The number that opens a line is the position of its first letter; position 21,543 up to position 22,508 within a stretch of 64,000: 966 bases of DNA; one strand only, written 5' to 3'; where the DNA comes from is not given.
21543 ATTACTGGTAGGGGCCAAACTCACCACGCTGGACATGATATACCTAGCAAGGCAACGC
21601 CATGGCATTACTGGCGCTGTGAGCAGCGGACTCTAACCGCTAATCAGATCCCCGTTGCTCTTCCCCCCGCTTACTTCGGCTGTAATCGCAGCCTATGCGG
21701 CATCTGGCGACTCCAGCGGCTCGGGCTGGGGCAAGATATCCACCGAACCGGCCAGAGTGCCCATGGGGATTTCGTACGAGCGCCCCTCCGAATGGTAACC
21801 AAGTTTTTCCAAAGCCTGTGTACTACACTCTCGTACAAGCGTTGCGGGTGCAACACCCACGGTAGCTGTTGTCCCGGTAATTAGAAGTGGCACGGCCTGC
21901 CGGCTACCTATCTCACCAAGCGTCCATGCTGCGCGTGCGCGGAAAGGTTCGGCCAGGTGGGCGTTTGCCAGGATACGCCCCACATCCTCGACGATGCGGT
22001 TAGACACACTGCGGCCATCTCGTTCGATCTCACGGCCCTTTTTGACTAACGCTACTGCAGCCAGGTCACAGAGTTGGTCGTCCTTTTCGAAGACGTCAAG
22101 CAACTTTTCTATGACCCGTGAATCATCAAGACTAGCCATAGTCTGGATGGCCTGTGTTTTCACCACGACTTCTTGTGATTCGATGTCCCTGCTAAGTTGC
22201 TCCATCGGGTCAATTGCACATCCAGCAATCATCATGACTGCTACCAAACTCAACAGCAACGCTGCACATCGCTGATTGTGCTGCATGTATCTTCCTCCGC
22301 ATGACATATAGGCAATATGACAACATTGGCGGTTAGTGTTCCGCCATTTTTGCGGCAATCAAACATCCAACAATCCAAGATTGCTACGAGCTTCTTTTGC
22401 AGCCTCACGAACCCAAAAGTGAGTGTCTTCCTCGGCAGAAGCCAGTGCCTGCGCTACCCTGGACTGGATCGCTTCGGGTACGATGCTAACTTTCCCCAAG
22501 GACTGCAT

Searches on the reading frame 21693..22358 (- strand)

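Call 60: search_protein_families(library=pfam, proteins=[window:21693-22358:-], max_evalue=0.00001)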
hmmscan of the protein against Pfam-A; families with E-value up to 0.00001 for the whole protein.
window:21693-22358:- (221 aa): 2 families
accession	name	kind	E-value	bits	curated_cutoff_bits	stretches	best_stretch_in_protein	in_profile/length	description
PF13646.12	HEAT_2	-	1.3e-07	32.2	27.7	0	138-188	15-60/88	HEAT repeats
PF03130.22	HEAT_PBS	-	3.4e-07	30.6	20.9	0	140-160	2-22/27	PBS lyase HEAT-like repeat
